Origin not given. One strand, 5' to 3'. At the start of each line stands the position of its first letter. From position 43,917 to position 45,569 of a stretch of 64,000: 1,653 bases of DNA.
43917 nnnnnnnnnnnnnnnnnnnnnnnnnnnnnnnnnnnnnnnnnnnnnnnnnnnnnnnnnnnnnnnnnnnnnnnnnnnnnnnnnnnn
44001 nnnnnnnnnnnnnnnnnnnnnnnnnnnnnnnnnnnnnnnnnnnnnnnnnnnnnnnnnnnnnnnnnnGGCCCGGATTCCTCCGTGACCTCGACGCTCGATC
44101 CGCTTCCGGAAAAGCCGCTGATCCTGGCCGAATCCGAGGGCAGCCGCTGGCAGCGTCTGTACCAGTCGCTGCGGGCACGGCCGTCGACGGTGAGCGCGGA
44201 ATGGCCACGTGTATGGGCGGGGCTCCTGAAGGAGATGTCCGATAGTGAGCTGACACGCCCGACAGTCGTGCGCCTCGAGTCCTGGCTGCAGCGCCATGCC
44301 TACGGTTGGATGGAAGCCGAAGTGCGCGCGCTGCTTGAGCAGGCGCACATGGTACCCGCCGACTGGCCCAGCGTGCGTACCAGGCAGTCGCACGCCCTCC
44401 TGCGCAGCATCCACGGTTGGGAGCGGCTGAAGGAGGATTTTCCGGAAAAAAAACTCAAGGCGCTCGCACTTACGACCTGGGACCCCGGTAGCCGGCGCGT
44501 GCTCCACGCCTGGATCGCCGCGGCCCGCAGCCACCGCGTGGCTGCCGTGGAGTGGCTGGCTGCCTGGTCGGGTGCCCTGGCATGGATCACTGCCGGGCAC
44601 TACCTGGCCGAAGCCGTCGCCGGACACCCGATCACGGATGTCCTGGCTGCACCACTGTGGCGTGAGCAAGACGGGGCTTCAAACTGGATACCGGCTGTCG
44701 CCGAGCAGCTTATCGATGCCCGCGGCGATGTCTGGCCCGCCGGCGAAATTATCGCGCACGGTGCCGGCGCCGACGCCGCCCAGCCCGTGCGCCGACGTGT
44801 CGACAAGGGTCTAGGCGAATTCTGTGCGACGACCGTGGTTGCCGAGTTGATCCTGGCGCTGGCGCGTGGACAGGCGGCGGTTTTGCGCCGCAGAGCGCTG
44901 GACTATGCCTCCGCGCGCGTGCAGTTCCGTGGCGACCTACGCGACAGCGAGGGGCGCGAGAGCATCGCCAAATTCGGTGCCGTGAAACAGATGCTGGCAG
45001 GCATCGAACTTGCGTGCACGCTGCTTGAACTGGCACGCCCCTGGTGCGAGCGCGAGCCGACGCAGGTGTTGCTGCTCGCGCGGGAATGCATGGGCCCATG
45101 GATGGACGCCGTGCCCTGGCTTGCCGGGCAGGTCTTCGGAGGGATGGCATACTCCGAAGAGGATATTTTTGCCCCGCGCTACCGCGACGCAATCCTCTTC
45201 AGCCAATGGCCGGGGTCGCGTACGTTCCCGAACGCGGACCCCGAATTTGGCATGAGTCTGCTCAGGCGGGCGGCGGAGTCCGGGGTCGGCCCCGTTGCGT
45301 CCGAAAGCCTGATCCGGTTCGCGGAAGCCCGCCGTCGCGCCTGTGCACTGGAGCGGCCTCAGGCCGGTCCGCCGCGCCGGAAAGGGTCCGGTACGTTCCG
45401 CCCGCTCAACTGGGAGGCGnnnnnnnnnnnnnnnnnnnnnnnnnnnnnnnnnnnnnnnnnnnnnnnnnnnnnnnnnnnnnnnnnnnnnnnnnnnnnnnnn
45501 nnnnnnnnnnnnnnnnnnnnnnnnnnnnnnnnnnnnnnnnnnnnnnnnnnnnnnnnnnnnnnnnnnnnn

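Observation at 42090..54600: Compact four-gene operon resembling the E. coli anaerobic beta-oxidation set (ydiO/ydiQRST + fadI + fadJ + fadK) collapsed into one unit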

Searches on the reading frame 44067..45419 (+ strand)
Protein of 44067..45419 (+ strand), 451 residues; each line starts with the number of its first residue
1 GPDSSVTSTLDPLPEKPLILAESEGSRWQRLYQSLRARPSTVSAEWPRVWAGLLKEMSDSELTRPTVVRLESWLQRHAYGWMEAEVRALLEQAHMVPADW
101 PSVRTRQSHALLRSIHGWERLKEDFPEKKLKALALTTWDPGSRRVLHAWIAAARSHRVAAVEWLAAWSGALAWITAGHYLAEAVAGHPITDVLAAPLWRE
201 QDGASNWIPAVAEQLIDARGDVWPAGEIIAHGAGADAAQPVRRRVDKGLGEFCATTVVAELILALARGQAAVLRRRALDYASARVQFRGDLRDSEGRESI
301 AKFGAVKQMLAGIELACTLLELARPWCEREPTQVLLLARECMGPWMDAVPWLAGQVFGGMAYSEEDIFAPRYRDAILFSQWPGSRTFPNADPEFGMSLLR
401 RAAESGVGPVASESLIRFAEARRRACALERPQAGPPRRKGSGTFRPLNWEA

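Call 36: search_solved_structures(query=A2, max_evalue=1, show_alignments=2)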
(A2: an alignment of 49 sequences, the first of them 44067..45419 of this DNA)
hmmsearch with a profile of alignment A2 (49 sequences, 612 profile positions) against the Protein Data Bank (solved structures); distinct sequences matched with E-value up to 1: 41.
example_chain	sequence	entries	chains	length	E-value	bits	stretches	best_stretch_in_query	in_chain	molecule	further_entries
1buc_A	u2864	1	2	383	6.8e-08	35.4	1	378-446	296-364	BUTYRYL-COA DEHYDROGENASE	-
2z1q_A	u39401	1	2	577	9.2e-07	31.7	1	218-540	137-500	Acyl-CoA dehydrogenase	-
8ca1_B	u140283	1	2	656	1.7e-06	30.8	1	279-429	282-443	Very long-chain specific acyl-CoA dehydrogenase, mitochondrial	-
2dvl_A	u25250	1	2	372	3.5e-06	29.8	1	203-451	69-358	Acyl-CoA dehydrogenase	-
5lnx_A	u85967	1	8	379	5.4e-06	29.2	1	275-353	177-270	Acyl-CoA dehydrogenase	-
3b96_A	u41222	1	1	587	6.6e-06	28.9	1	293-429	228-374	Very long-chain specific acyl-CoA dehydrogenase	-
2uxw_A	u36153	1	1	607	7.5e-06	28.7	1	293-429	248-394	VERY-LONG-CHAIN SPECIFIC ACYL-COA DEHYDROGENASE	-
7s7g_A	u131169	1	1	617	7.9e-06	28.6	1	293-429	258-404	Very long-chain specific acyl-CoA dehydrogenase, mitochondrial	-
4n5f_A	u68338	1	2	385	1.1e-05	28.2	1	275-448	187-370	Putative acyl-CoA dehydrogenase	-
4m9a_A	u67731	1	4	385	2.6e-05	26.9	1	275-353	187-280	Acyl-CoA dehydrogenase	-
7y0a_A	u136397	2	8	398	0.00036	23.1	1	259-451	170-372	Short-chain specific acyl-CoA dehydrogenase, mitochondrial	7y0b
8sgs_A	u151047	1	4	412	0.00052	22.6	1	259-445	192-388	Short-chain specific acyl-CoA dehydrogenase, mitochondrial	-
2vig_A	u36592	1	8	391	0.00069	22.2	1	259-455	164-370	SHORT-CHAIN SPECIFIC ACYL-COA DEHYDROGENASE,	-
2pg0_A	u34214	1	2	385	0.00077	22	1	487-571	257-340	Acyl-CoA dehydrogenase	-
8i4p_A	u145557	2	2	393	0.001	21.6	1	278-469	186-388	Acyl-CoA dehydrogenase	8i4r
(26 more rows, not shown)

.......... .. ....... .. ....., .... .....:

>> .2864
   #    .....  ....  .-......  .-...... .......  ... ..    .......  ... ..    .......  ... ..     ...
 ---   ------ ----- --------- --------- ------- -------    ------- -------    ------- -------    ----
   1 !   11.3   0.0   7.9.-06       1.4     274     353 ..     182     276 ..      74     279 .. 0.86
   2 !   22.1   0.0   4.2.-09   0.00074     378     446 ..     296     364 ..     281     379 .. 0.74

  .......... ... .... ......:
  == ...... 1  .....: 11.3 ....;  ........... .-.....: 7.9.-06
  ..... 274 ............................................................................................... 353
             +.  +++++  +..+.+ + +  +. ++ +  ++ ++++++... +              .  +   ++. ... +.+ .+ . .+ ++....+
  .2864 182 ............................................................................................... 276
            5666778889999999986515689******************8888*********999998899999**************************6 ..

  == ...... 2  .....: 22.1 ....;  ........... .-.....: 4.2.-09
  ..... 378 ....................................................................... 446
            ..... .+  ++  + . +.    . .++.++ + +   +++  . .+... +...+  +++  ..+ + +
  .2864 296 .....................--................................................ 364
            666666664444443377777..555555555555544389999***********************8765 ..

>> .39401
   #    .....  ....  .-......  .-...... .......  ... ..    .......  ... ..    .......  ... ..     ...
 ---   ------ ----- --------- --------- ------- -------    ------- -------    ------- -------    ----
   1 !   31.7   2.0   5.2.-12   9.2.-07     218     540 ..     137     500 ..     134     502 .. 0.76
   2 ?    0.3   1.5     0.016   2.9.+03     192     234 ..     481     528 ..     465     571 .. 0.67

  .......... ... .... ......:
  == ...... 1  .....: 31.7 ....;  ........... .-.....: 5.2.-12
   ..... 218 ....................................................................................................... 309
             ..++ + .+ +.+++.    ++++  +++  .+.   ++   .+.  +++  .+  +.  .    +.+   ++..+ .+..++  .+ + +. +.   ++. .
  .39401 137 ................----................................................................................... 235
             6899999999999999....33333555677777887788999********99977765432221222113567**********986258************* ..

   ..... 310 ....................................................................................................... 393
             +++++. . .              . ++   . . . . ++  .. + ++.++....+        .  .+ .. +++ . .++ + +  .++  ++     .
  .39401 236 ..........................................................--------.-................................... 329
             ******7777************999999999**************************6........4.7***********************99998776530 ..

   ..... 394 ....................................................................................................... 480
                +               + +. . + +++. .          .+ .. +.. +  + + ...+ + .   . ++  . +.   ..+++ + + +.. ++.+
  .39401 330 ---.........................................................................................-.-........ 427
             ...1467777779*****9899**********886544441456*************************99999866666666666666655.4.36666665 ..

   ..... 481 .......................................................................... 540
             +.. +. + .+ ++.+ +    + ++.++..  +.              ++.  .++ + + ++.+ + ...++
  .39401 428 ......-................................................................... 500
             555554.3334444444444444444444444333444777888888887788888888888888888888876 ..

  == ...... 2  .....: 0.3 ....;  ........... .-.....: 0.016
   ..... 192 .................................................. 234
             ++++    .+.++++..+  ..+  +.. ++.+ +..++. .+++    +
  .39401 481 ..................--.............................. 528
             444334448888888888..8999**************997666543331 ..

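Call 73: search_protein_representatives(protein=window:44067-45419:+)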
Query: 451 residues. Proteins with E-value up to 0.001 (for the whole library): 72; up to 1e-10: 53; up to 1e-30: 7. The best 72 are listed.
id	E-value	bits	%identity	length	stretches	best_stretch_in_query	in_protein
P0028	1.2e-84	301.3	49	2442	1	23-385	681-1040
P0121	1.7e-60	221.6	56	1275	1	214-433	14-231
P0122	1.6e-58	215.2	43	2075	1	30-426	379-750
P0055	3.7e-42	161.2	42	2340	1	1-388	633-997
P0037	1.6e-36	142.6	36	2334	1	24-390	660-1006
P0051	2.7e-31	125.4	40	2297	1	123-389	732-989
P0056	3.2e-31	125.1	38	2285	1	125-404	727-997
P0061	5.0e-23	98.1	38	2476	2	257-380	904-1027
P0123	1.3e-19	86.8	46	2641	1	259-395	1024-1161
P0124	1.2e-18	83.7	45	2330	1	256-384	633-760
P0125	1.7e-18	83.2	45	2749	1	262-439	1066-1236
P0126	4.6e-18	81.8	49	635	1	262-378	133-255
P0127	2.0e-17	79.6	42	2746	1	235-382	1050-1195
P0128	8.7e-17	77.6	39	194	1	258-423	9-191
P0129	1.8e-16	76.5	40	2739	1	207-382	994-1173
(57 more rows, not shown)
